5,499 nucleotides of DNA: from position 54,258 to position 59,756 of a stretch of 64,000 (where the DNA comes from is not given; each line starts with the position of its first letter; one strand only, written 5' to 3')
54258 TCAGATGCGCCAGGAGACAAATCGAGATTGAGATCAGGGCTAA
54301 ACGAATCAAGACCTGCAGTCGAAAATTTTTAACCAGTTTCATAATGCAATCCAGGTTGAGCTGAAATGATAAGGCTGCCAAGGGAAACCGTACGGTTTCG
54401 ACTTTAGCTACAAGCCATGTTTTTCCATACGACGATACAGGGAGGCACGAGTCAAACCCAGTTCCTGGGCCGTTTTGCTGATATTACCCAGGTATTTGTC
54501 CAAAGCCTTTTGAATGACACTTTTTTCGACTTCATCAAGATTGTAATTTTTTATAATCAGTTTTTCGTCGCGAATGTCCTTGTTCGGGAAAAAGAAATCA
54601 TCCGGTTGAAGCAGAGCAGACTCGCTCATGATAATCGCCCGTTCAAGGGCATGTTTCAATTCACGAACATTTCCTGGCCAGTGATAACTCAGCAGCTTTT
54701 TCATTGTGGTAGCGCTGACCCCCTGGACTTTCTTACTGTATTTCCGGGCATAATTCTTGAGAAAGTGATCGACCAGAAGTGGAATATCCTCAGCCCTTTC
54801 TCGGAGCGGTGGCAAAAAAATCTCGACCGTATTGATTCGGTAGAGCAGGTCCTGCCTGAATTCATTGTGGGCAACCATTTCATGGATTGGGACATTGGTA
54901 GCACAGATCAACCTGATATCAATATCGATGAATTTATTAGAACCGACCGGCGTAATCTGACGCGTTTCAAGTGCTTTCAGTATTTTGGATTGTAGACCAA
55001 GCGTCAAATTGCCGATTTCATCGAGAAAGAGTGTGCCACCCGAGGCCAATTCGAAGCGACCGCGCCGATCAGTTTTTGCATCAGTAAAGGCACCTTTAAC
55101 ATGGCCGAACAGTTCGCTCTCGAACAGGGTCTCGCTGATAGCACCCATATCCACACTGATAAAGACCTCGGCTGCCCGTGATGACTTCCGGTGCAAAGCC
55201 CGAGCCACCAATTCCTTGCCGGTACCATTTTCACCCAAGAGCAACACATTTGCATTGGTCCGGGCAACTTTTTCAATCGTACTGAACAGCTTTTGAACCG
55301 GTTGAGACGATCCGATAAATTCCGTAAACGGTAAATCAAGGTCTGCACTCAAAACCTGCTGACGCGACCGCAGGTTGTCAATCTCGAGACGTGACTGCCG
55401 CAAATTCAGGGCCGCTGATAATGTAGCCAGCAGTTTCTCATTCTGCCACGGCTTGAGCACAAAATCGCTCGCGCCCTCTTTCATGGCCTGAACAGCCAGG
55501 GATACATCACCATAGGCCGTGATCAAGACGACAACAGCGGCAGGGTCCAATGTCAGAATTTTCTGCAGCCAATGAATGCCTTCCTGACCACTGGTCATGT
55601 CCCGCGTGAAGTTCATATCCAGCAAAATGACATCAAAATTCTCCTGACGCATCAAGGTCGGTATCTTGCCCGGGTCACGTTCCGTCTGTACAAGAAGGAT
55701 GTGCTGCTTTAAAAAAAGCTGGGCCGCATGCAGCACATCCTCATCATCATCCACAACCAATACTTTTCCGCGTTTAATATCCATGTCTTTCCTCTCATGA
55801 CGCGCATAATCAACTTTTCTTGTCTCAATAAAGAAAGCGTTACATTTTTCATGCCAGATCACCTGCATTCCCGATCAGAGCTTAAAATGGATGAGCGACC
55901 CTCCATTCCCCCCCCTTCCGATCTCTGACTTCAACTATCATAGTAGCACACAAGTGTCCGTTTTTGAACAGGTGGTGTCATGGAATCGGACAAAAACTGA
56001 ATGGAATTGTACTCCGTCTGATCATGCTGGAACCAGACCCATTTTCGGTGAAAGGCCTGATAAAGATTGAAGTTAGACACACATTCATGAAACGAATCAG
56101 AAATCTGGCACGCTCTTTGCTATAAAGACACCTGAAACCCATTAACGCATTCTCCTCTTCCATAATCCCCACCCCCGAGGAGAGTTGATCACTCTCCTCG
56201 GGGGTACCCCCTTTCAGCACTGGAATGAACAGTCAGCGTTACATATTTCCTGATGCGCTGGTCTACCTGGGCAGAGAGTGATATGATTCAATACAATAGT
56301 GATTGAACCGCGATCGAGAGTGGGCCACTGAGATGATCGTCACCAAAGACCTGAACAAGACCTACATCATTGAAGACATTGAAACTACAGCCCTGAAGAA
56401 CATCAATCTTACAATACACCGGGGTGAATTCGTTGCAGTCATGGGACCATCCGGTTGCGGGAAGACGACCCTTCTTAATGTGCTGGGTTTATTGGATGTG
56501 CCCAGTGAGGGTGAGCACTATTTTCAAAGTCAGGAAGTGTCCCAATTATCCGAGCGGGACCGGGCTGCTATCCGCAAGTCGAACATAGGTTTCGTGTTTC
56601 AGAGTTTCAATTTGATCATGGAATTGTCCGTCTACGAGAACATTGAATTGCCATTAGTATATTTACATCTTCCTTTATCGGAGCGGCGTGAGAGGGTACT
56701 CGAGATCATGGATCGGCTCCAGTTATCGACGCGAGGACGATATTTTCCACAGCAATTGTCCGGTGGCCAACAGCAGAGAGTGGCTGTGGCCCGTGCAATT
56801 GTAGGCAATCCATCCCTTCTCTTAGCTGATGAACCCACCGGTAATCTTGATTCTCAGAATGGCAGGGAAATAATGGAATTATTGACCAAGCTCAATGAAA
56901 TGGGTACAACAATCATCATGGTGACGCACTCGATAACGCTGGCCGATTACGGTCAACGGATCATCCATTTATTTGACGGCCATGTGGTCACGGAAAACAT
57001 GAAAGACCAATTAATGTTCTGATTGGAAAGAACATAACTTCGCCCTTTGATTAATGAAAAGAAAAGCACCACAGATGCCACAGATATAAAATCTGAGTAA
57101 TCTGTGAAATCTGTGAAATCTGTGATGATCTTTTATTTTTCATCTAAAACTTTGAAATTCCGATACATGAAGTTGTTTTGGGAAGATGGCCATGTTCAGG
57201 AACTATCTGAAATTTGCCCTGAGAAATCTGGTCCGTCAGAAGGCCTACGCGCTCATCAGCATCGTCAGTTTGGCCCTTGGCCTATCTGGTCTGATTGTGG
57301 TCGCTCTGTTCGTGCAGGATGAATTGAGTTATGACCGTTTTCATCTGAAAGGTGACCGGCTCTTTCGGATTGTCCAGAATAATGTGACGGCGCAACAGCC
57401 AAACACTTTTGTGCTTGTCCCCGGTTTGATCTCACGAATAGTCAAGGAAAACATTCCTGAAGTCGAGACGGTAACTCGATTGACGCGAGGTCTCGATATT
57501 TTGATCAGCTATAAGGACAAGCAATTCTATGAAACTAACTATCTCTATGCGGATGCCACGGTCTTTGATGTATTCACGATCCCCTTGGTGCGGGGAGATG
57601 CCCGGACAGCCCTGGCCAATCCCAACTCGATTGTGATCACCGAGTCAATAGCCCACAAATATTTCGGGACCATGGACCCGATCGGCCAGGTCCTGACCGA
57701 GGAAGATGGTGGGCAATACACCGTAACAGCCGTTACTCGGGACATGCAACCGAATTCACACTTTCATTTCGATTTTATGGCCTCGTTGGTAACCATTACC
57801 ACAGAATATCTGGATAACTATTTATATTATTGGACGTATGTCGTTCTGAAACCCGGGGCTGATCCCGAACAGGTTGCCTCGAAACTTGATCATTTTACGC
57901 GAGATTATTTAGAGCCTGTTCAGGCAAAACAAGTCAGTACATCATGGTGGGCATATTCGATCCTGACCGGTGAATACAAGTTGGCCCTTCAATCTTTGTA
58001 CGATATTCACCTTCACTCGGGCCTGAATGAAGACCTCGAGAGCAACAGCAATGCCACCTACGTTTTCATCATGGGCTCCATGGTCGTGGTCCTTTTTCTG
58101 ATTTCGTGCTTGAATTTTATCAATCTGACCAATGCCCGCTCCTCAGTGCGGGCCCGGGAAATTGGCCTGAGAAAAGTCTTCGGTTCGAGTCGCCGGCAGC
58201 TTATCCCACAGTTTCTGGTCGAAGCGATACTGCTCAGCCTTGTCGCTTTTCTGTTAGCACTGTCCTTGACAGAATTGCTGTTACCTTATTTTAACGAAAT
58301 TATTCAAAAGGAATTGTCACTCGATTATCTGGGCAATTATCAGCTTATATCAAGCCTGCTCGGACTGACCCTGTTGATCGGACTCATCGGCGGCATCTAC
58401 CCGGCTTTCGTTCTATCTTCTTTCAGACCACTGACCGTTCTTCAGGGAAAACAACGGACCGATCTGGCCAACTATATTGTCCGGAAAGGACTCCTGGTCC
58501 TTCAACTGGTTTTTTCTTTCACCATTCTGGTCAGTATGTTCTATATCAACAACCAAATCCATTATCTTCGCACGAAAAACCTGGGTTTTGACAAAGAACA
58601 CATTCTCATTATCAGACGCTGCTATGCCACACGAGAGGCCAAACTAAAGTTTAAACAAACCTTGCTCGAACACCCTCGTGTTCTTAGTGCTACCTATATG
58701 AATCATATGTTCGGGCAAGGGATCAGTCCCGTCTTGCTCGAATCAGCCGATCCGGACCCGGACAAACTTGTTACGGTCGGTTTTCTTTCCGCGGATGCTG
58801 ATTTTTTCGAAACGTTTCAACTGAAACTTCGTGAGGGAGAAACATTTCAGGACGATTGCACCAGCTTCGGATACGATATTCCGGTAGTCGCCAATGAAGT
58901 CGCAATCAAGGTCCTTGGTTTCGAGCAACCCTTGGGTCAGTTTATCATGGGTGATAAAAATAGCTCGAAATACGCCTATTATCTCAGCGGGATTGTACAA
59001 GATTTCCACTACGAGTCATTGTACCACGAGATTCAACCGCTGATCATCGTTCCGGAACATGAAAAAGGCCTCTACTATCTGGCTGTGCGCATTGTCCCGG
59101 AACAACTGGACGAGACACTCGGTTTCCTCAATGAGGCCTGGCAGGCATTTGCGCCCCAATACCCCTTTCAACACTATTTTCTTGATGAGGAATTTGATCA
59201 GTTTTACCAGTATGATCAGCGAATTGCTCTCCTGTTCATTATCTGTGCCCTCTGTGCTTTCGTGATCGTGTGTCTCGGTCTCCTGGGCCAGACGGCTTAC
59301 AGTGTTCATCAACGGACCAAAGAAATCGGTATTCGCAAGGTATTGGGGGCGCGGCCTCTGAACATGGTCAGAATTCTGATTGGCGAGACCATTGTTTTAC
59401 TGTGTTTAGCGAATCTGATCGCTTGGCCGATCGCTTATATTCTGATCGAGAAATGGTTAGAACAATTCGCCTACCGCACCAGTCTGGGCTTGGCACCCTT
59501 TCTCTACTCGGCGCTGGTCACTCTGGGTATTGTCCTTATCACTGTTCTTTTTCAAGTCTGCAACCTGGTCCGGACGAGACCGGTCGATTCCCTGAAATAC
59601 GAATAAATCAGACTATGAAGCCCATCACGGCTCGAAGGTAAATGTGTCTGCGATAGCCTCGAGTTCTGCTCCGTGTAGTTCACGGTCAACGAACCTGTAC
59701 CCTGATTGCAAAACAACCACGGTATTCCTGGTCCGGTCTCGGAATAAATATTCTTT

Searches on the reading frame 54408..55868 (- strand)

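Call 18: search_protein_families(library=pfam, proteins=[window:54408-55868:-], max_evalue=1)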
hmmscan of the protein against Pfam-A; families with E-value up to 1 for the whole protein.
window:54408-55868:- (486 aa): 20 families
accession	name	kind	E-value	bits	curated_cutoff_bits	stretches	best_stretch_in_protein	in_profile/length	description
PF00158.32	Sigma54_activat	-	1.2e-64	217.5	20.2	1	185-350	2-167/168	Sigma-54 interaction domain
PF25601.1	AAA_lid_14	-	3.9e-26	91.1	27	1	356-426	1-71/87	AAA+ ATPase lid domain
PF14532.12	Sigma54_activ_2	-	1.5e-22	80.7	25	1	185-355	1-138/138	Sigma-54 interaction domain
PF00072.30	Response_reg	-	4.7e-19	69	30.2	1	36-150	1-110/111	Response regulator receiver domain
PF02954.25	HTH_8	-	1.7e-13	50.5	22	1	444-483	2-41/42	Bacterial regulatory protein, Fis family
PF07728.20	AAA_5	-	2.3e-07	31.3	22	1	207-327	1-124/139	AAA domain (dynein-related subfamily)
PF07724.20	AAA_2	-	2.5e-06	28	27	1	205-336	3-135/166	AAA domain (Cdc48 subfamily)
PF00004.35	AAA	-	1.3e-05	26.1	21.2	1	208-327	1-111/131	ATPase family associated with various cellular activities (AAA)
PF01078.27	Mg_chelatase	-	0.00021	21.2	20.3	1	202-325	19-157/207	Magnesium chelatase, subunit ChlI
PF13191.12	AAA_16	-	0.00024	22.1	32.6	1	183-260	1-85/167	AAA ATPase domain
PF18024.7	HTH_50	-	0.00025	21.1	27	1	444-486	8-49/50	Helix-turn-helix domain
PF00493.29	MCM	-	0.0066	16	23.3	1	201-306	53-151/224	MCM P-loop domain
PF01695.23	IstB_IS21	-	0.0076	16.2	24.1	1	191-290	80-167/238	IstB-like ATP binding protein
PF05673.19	DUF815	-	0.016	14.8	23.8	1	181-240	27-88/249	Protein of unknown function (DUF815)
PF12775.13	AAA_7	-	0.037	14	25.8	1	195-241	23-69/181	P-loop containing dynein motor region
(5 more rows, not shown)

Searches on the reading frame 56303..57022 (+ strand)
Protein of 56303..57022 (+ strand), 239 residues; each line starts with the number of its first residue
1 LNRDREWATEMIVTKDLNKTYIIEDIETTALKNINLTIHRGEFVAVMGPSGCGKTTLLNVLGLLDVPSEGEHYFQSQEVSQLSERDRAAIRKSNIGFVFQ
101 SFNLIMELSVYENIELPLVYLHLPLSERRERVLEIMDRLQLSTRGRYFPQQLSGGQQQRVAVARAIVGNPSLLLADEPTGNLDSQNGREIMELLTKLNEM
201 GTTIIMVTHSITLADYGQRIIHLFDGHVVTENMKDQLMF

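Call 18: search_protein_families(library=pfam, proteins=[window:56303-57022:+], max_evalue=1)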
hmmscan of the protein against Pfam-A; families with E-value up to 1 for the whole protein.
window:56303-57022:+ (239 aa): 31 families (the best 25 are shown)
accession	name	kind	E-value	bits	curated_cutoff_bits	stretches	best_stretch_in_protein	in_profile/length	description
PF00005.33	ABC_tran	-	3.2e-34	118.9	25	1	31-179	1-136/137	ABC transporter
PF13304.12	AAA_21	-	1.3e-09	39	27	2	151-214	237-303/304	AAA domain, putative AbiEii toxin, Type IV TA system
PF02463.25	SMC_N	-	1.2e-06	28.5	40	1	23-224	2-212/220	RecF/RecN/SMC N terminal domain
PF03193.22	RsgA_GTPase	-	0.00037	20.8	30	1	20-61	86-126/174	RsgA GTPase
PF13481.12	AAA_25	-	0.00054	20.1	27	1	33-61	25-53/195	AAA domain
PF03215.21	Rad17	-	0.00087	19.7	23.8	1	23-68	28-72/186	Rad17 P-loop domain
PF13401.12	AAA_22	-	0.0018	19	27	1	41-177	5-92/130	AAA domain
PF13479.12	AAA_24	-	0.0021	18.4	27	0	44-59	5-20/195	AAA domain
PF01695.23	IstB_IS21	-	0.0022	18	24.1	1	38-76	89-127/238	IstB-like ATP binding protein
PF06745.19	ATPase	-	0.0028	17.5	26.6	0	38-57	16-35/231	KaiC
PF01637.24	ATPase_2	-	0.0039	17.5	33.2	1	30-84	7-64/225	ATPase domain predominantly from Archaea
PF13238.12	AAA_18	-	0.0042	18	29.4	1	44-62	1-19/128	AAA domain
PF13191.12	AAA_16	-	0.005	17.8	32.6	1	38-61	21-44/167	AAA ATPase domain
PF20720.3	nSTAND3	-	0.0083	16.3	27.2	1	27-70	3-45/155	Novel STAND NTPase 3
PF13555.12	AAA_29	-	0.0092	16.1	27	1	36-67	17-48/61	P-loop containing region of AAA domain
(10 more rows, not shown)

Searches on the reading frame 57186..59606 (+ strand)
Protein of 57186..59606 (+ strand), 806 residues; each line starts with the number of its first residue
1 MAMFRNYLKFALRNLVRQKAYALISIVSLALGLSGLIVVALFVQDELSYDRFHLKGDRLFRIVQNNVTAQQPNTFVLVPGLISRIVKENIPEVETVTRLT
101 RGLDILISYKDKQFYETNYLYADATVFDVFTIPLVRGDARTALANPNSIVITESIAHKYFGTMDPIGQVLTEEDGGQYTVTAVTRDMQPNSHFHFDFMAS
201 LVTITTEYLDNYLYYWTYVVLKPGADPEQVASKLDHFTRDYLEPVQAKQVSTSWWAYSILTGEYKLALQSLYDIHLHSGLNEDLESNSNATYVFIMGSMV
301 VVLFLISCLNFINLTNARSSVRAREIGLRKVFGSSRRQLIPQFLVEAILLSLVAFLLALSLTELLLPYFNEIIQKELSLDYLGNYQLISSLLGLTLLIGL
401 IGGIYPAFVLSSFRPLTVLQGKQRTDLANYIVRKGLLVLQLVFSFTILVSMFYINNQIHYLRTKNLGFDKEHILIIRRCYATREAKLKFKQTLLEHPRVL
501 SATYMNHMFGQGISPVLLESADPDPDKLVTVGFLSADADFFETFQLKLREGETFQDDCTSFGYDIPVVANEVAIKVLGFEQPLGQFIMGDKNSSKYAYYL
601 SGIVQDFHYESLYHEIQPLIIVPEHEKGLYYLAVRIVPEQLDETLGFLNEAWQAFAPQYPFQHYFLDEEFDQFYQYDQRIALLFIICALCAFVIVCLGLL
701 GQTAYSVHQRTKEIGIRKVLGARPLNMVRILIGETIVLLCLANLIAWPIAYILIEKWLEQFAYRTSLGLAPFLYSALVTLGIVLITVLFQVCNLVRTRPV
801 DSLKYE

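Call 18: search_protein_families(library=pfam, proteins=[window:57186-59606:+], max_evalue=1)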
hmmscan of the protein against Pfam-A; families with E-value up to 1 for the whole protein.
window:57186-59606:+ (806 aa): 3 families
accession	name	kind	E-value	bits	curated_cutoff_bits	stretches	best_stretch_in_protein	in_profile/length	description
PF12704.14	MacB_PCD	-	2e-28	100.6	27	2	23-235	2-205/207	MacB-like periplasmic core domain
PF02687.27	FtsX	-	3.6e-24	85.6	25.5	2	298-412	2-117/120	FtsX-like permease C-terminal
PF13800.11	Sigma_reg_N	-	0.29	11.9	26.3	1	17-76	6-63/91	Sigma factor regulator N-terminal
